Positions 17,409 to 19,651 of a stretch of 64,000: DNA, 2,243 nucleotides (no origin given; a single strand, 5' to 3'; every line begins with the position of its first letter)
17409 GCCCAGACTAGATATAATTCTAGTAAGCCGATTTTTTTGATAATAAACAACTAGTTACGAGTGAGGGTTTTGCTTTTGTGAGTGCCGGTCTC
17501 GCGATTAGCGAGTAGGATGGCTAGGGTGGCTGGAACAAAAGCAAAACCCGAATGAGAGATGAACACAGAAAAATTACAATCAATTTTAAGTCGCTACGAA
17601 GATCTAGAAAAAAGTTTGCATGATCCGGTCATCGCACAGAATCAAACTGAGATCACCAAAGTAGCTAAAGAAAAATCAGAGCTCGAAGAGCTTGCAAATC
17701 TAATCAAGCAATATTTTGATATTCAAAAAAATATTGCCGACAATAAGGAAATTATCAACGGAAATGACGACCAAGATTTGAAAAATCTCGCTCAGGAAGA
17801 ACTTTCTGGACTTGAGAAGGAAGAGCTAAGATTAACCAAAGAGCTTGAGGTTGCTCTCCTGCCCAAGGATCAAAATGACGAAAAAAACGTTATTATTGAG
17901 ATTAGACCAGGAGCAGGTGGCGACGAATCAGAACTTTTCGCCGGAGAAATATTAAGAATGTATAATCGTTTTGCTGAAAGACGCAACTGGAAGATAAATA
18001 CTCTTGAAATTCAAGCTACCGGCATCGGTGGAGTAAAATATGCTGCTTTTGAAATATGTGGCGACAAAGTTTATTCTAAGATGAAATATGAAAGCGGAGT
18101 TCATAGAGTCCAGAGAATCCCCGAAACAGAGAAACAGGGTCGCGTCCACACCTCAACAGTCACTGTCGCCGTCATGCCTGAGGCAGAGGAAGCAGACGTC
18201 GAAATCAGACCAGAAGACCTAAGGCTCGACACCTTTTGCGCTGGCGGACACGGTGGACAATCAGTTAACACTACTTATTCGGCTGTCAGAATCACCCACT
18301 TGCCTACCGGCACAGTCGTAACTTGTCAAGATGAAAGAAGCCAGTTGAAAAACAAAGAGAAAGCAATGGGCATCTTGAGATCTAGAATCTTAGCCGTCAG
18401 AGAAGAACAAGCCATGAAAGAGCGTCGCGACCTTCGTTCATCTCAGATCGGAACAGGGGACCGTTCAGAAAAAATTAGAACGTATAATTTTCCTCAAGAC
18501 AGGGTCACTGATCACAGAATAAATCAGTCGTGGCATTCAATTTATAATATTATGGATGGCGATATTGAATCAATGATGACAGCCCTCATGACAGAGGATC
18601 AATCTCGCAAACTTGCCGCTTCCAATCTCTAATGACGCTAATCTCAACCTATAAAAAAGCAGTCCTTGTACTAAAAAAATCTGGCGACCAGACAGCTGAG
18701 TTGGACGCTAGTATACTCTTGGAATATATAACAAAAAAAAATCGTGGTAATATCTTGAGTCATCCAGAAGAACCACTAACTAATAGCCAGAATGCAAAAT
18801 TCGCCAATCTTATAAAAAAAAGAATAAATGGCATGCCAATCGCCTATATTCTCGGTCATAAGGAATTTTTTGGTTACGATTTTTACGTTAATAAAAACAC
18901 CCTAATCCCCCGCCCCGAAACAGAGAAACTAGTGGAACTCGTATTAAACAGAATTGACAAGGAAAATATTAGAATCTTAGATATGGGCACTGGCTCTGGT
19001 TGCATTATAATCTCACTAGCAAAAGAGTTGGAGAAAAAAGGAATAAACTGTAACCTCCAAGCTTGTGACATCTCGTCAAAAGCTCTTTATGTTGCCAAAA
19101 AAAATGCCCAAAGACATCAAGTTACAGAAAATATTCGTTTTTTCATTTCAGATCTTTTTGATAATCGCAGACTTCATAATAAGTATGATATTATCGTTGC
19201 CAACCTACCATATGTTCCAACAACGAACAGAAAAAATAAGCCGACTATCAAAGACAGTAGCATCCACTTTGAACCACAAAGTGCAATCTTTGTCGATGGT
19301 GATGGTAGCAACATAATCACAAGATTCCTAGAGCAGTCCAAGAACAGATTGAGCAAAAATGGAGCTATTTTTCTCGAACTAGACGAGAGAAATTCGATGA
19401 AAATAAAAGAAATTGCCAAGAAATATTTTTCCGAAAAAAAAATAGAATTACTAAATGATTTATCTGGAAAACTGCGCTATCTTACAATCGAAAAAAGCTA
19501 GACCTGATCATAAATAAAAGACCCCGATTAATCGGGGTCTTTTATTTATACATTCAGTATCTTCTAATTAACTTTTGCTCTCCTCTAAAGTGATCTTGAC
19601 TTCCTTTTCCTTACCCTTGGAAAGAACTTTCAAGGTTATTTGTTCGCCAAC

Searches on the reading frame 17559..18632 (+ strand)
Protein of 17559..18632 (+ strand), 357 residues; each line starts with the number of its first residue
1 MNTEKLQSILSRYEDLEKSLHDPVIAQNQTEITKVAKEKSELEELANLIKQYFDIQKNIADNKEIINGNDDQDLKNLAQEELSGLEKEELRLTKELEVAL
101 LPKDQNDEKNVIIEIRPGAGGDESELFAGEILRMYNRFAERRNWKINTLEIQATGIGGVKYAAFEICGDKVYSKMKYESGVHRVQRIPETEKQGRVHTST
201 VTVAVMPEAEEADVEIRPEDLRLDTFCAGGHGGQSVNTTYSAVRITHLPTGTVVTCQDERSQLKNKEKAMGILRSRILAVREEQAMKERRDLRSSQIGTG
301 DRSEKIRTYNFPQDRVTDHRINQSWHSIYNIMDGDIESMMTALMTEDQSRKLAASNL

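Call 91: search_protein_families(library=pfam, proteins=[window:17559-18632:+], max_evalue=0.001)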
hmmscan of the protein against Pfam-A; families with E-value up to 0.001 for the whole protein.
window:17559-18632:+ (357 aa): 2 families
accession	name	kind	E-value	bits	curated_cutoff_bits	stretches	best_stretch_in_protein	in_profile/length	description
PF03462.23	PCRF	-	1.1e-69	234.5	24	1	11-203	3-194/194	PCRF domain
PF00472.26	RF-1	-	1.5e-41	141.4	35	1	211-320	2-116/116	RF-1 domain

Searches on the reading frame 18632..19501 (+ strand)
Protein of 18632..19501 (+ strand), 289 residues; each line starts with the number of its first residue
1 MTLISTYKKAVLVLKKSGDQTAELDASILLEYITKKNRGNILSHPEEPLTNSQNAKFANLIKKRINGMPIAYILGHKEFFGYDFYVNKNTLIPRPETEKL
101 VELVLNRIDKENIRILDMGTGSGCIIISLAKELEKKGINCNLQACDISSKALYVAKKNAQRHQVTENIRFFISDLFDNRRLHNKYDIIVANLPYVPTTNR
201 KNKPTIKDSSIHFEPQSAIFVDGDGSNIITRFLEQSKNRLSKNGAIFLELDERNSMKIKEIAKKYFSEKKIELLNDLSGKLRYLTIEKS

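Call 91: search_protein_families(library=pfam, proteins=[window:18632-19501:+], max_evalue=0.001)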
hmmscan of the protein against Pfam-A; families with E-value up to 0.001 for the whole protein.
window:18632-19501:+ (289 aa): 15 families
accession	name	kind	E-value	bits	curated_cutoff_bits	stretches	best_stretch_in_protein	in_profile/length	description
PF17827.6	PrmC_N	-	4.1e-19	69.3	23.4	1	7-75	3-71/71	PrmC N-terminal domain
PF05175.20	MTS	-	7.5e-15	55.4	23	1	102-195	21-109/170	Methyltransferase small domain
PF13847.12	Methyltransf_31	-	3.8e-12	46.5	27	1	110-192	2-82/145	Methyltransferase domain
PF13649.12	Methyltransf_25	-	5.5e-10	40.2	27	1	115-199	1-81/97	Methyltransferase domain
PF06325.19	PrmA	-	1.2e-09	38.6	22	1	103-192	153-234/296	Ribosomal protein L11 methyltransferase (PrmA)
PF02384.22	N6_Mtase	-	1.7e-07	31.3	20.4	1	99-209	33-148/311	N-6 DNA Methylase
PF08242.18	Methyltransf_12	-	6.4e-07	30.5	30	1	116-191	1-72/98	Methyltransferase domain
PF01170.24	UPF0020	-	7.1e-07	29.5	22.3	1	138-201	75-138/197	RMKL-like, methyltransferase domain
PF12847.13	Methyltransf_18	-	3.9e-06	27.4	27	1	102-189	6-87/151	Methyltransferase domain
PF01209.24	Ubie_methyltran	-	1.3e-05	25.1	20.1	1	109-180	45-112/233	ubiE/COQ5 methyltransferase family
PF13489.12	Methyltransf_23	-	5.4e-05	23.4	27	1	105-191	17-88/164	Methyltransferase domain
PF08241.18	Methyltransf_11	-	0.0001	23.3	21.2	1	116-191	1-67/95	Methyltransferase domain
PF09445.16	Methyltransf_15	-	0.00016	21.7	22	1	114-193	3-80/165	RNA cap guanine-N2 methyltransferase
PF13679.12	Methyltransf_32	-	0.00041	20.8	27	0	99-178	11-92/143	Methyltransferase domain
PF07669.17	Eco57I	-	0.00059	20.4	25.3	1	160-277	48-165/171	Eco57I restriction-modification methylase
